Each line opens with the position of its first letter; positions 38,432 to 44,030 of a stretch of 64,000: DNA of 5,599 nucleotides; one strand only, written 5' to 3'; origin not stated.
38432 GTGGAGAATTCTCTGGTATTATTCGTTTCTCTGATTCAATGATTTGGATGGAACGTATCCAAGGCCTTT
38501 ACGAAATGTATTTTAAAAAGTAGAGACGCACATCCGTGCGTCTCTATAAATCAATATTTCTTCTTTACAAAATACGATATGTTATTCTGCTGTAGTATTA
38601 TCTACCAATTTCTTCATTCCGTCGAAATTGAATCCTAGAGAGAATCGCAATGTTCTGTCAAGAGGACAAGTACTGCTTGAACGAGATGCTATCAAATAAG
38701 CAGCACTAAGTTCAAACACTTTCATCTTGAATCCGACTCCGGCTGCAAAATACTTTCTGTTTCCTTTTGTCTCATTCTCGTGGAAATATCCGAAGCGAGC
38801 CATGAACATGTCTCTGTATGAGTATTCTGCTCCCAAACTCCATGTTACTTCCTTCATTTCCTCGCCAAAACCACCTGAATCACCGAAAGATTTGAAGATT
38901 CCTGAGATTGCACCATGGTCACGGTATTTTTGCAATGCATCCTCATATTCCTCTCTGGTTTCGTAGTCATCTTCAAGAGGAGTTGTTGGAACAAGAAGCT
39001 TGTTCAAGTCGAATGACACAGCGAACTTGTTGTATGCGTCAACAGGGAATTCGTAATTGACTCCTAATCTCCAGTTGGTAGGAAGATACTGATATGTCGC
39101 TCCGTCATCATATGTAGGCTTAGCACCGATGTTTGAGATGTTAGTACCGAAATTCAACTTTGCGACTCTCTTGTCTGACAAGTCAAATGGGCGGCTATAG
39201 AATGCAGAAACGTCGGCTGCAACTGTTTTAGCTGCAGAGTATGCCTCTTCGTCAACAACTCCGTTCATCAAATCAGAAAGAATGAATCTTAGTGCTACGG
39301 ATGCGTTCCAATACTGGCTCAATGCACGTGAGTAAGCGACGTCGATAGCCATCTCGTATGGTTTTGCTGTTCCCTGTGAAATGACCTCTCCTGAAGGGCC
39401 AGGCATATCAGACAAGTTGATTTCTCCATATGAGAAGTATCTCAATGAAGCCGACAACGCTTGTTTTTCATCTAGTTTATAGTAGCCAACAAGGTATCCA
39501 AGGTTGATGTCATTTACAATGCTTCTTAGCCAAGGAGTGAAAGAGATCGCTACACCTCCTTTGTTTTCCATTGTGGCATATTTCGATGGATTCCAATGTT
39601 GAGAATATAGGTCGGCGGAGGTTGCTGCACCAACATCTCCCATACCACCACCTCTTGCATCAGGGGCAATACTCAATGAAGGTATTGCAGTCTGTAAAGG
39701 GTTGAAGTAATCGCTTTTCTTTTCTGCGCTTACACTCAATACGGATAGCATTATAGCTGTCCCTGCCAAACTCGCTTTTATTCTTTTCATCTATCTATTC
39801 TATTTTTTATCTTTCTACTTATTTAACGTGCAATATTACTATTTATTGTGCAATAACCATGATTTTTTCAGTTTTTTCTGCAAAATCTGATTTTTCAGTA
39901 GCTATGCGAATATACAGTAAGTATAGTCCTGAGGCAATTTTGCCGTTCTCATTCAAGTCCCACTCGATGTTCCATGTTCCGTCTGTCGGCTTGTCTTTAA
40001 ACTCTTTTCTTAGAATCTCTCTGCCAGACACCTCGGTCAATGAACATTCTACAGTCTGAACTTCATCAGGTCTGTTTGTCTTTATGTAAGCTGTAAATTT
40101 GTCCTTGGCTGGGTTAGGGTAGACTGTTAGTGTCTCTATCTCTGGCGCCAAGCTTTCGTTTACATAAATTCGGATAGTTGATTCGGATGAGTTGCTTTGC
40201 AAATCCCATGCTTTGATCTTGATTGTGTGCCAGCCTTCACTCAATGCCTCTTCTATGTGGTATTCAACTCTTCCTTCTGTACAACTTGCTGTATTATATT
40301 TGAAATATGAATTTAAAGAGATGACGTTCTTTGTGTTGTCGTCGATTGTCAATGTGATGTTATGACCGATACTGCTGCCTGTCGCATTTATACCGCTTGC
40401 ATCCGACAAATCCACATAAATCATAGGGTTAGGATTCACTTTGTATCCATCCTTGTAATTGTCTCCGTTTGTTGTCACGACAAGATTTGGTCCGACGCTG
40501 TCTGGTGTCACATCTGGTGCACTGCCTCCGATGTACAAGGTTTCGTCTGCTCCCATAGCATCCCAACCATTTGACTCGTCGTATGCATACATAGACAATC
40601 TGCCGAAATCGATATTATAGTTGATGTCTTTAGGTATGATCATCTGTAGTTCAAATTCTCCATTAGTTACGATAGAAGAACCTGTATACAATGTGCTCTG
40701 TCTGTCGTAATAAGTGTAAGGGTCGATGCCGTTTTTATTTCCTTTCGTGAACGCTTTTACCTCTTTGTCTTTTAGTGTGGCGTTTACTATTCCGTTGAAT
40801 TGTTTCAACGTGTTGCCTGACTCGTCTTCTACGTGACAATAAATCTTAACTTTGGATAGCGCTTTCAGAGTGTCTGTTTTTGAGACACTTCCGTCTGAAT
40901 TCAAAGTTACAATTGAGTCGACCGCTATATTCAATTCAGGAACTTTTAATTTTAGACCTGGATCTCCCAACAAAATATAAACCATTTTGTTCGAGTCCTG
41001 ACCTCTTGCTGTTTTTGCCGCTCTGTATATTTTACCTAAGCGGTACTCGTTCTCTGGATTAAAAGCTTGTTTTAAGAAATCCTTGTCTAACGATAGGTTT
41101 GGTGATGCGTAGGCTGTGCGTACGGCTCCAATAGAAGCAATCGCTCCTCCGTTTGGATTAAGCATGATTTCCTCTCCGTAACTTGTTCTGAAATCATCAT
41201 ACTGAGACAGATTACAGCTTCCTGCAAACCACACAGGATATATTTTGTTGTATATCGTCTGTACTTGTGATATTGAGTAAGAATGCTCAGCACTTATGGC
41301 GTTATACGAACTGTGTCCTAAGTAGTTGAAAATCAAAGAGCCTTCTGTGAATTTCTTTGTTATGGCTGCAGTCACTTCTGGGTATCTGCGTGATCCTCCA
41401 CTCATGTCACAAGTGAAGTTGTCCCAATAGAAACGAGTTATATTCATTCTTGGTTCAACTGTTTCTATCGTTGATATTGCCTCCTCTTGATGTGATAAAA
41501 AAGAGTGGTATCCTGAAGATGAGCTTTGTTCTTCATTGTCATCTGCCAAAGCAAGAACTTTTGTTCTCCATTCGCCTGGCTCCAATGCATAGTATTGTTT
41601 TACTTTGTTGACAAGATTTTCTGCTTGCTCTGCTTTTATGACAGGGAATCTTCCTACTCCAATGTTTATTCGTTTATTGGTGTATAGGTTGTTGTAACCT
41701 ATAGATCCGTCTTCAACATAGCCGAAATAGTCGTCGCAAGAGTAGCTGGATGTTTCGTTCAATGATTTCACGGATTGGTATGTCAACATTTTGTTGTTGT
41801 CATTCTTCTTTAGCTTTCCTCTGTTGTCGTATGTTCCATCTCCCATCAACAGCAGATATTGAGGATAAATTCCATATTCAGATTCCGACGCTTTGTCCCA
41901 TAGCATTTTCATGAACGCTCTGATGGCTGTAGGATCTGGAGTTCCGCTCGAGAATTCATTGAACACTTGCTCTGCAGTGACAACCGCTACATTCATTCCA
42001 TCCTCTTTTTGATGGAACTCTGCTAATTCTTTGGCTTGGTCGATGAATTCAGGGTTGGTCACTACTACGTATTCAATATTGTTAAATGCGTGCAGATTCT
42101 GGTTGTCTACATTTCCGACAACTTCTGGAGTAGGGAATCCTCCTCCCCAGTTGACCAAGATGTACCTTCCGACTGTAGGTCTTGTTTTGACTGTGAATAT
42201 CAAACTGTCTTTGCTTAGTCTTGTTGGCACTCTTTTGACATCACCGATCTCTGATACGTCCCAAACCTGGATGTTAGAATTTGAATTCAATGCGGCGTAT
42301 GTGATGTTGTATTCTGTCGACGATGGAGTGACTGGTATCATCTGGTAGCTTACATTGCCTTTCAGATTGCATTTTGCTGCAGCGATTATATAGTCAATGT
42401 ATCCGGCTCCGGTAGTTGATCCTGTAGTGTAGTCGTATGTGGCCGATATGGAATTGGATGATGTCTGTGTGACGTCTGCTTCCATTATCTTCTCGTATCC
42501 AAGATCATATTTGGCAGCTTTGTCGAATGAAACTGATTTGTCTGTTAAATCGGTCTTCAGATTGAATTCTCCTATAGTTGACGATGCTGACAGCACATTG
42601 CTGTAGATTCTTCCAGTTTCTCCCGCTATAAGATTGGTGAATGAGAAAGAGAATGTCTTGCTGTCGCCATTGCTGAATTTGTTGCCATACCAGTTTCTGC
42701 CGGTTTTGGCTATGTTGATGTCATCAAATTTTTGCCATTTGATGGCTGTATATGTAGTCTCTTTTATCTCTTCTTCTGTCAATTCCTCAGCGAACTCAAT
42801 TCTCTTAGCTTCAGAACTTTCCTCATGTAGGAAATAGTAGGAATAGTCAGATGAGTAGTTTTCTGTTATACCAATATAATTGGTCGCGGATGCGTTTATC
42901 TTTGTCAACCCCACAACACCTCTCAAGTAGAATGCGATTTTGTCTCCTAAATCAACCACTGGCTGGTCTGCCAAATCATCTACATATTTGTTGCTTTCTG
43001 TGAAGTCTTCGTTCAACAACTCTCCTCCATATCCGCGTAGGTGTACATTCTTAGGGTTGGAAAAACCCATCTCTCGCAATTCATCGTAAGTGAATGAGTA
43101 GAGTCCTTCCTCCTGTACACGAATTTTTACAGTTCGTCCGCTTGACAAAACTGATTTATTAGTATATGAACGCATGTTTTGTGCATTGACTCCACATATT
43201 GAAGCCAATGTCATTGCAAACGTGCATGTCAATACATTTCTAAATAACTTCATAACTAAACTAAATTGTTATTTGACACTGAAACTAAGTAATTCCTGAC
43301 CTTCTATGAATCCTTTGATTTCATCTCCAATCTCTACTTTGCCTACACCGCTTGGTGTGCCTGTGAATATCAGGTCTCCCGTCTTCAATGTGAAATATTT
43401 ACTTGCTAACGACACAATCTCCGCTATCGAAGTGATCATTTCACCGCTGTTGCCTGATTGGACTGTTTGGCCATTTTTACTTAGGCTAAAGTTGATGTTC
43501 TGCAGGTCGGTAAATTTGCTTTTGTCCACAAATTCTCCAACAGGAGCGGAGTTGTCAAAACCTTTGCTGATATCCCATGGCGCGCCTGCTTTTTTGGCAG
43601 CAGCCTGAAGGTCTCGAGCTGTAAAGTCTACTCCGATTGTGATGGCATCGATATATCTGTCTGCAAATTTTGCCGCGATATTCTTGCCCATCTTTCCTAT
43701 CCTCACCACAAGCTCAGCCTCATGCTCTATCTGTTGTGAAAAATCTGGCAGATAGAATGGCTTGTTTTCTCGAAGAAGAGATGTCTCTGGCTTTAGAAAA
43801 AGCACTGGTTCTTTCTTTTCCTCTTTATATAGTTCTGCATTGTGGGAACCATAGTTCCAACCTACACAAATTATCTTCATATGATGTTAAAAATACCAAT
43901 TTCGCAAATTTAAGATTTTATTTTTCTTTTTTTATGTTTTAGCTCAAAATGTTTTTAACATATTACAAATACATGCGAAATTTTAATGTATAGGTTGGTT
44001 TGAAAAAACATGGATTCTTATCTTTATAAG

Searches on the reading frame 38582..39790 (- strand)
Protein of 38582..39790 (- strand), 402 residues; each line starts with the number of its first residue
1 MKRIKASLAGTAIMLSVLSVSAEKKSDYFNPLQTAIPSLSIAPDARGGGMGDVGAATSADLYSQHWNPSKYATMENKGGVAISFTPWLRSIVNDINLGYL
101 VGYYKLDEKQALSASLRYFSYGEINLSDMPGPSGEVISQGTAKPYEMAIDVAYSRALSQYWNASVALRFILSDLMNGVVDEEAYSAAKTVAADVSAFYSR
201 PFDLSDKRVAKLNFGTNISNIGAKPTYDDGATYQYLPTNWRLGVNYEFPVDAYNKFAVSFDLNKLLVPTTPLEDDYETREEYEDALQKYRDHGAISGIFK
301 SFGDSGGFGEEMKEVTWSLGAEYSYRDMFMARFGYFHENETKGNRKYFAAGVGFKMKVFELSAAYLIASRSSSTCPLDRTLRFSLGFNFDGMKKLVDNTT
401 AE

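Call 29: search_protein_families(library=pfam, proteins=[window:38582-39790:-], max_evalue=0.0001)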
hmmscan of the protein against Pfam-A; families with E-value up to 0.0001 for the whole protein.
window:38582-39790:- (402 aa): 1 family
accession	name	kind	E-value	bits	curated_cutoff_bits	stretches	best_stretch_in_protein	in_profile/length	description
PF19572.5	PorV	-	6.1e-64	216.3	27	1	31-270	8-241/243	Type IX secretion system protein PorV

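Call 30: search_protein_families(library=ncbifam, proteins=[window:38582-39790:-], max_evalue=0.00001)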
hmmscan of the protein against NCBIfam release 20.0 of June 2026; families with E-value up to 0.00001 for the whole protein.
window:38582-39790:- (402 aa): 3 families
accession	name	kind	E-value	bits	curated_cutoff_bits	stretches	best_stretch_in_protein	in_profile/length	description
NF033710.1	T9SS_OM_PorV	equivalog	1.8e-138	461.7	250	1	13-389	3-367/367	type IX secretion system outer membrane channel protein PorV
NF033709.1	PorV_fam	subfamily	1.9e-118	395.8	90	1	33-389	1-326/326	PorV/PorQ family protein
NF033711.1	T9SS_PorQ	equivalog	2.8e-14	52.9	220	1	39-374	29-326/335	type IX secretion system protein PorQ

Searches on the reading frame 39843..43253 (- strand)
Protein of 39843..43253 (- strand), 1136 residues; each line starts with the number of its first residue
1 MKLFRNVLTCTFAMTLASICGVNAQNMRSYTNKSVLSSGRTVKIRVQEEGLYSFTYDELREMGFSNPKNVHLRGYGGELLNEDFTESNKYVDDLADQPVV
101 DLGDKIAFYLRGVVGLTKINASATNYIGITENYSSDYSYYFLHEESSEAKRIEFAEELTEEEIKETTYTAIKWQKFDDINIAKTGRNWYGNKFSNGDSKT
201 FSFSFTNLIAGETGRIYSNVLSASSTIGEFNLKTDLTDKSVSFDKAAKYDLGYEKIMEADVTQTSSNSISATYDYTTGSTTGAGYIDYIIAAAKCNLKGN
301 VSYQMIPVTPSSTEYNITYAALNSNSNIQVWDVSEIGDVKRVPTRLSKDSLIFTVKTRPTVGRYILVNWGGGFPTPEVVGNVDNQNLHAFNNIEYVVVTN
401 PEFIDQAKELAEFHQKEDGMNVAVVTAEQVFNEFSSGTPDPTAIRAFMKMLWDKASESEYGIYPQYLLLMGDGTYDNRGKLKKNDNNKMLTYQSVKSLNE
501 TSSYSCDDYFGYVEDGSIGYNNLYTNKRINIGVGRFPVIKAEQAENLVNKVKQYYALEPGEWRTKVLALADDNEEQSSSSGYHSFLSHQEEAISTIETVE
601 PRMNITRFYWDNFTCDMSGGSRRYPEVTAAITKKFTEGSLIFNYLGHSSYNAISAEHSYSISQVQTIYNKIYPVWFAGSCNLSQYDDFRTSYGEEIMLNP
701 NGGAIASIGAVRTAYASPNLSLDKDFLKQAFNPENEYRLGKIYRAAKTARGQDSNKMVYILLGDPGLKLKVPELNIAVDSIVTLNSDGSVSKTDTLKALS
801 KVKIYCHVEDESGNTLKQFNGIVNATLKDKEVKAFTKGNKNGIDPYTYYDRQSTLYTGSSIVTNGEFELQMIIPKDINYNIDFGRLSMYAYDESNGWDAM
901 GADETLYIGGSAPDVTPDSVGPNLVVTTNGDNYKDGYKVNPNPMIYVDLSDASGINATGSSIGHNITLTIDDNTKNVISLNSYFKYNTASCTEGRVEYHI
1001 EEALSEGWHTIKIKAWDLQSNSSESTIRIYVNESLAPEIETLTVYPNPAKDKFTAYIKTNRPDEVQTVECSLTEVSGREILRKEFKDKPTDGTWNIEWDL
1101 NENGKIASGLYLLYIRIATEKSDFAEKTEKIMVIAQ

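Call 28: search_protein_families(library=pfam, proteins=[window:39843-43253:-], max_evalue=0.0001)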
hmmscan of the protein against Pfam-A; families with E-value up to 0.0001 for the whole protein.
window:39843-43253:- (1136 aa): 2 families
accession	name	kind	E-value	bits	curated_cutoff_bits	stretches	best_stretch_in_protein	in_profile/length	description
PF01364.23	Peptidase_C25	-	2.7e-87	293.9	23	1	395-769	1-374/374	Peptidase family C25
PF18962.6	Por_Secre_tail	-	6.5e-06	26.8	27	1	1044-1120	1-67/75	Secretion system C-terminal sorting domain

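Call 30: search_protein_families(library=ncbifam, proteins=[window:39843-43253:-], max_evalue=0.00001)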
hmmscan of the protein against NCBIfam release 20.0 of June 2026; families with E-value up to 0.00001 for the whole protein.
window:39843-43253:- (1136 aa): 2 families
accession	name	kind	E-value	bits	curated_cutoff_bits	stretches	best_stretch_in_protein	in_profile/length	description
NF033707.1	T9SS_sortase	equivalog_domain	3.5e-279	928.9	420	1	35-1133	1-1094/1095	type IX secretion system sortase PorU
NF052324.1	PorU_rel_Nterm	equivalog_domain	1.2e-36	126.2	450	1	15-779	6-778/879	putative type IX secretion system sortase PorU2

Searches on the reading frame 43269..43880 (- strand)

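Call 30: search_protein_families(library=ncbifam, proteins=[window:43269-43880:-], max_evalue=0.00001)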
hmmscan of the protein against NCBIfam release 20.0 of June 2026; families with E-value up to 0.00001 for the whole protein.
window:43269-43880:- (203 aa): 6 families
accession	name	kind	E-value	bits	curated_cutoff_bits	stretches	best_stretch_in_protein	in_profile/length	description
NF007967.0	PRK10691.1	equivalog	3.9e-53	180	201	1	2-197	18-214/219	fumarylacetoacetate hydrolase family protein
TIGR02303.1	HpaG-C-term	equivalog_domain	2.1e-37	128.9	276.4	1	2-196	44-236/245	4-hydroxyphenylacetate degradation bifunctional isomerase/decarboxylase, C-terminal subunit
NF053535.1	DhyDRhmHlse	equivalog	3.8e-33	115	500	1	2-186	72-254/284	2,4-didehydro-3-deoxy-L-rhamnonate hydrolase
NF011750.0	PRK15203.1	equivalog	8.2e-26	90.7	811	1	4-195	226-415/429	4-hydroxyphenylacetate degradation bifunctional isomerase/decarboxylase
NF009399.0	PRK12764.1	equivalog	3.8e-23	82.3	444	1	2-189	23-206/501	fumarylacetoacetate hydrolase family protein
TIGR02305.1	HpaG-N-term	equivalog_domain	3e-21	75.9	228.65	1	16-197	24-200/205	4-hydroxyphenylacetate degradation bifunctional isomerase/decarboxylase, N-terminal subunit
